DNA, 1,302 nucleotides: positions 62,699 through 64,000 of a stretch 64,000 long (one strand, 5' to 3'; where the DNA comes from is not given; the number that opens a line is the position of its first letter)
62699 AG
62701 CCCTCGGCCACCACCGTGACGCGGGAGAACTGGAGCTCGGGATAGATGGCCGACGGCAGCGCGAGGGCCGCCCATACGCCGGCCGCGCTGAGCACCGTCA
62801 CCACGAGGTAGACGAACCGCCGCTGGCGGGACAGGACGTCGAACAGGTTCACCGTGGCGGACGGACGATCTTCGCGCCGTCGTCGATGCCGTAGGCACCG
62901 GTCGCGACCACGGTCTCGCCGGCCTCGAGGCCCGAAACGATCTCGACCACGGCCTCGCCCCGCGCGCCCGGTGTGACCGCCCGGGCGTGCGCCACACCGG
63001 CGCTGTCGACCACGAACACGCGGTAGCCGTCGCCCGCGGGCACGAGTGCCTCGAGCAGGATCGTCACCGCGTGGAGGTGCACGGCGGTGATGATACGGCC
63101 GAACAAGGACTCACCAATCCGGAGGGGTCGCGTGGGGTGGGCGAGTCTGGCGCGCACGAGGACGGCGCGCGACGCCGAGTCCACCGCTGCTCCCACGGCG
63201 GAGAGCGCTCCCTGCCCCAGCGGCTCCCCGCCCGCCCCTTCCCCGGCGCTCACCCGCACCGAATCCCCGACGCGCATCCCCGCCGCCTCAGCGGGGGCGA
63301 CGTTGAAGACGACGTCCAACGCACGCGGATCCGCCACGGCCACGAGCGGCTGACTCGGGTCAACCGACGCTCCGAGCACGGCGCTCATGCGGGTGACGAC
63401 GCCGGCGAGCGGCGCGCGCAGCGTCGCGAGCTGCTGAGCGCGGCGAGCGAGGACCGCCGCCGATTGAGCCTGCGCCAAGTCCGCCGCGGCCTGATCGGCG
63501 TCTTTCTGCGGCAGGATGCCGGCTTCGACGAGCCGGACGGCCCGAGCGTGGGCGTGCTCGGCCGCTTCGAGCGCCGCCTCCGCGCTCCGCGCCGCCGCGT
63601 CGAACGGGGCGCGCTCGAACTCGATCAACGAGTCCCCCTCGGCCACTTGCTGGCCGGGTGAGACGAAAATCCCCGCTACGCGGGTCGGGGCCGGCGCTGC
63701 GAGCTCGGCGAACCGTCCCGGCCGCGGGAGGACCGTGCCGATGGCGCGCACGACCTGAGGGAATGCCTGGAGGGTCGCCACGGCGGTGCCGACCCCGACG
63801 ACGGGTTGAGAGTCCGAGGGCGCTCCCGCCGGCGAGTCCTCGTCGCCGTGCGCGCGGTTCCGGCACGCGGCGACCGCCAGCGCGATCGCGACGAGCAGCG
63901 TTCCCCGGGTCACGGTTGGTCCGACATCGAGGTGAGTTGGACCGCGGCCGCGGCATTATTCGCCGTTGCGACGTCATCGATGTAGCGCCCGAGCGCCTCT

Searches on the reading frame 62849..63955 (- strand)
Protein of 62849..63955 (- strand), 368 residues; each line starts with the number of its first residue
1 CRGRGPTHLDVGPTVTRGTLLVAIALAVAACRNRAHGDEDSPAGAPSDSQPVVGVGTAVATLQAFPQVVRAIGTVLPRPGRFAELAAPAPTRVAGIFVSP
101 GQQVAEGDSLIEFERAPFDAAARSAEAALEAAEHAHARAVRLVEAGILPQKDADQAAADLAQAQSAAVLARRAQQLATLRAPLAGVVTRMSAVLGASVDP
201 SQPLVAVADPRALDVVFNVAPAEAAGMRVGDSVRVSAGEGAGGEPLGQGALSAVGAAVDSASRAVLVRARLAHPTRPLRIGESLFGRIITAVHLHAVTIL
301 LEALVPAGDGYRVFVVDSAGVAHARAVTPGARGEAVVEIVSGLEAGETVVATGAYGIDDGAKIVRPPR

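Call 61: search_protein_families(library=pfam, proteins=[window:62849-63955:-], max_evalue=0.0001)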
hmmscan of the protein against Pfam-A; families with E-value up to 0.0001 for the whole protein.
window:62849-63955:- (368 aa): 2 families
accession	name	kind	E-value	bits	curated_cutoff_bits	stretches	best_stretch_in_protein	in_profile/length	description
PF16576.10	HlyD_D23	-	1.1e-17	64.5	30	1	67-281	4-211/214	Barrel-sandwich domain of CusB or HlyD membrane-fusion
PF13437.12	HlyD_3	-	8.4e-13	49.4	22.2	1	178-281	1-106/106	HlyD family secretion protein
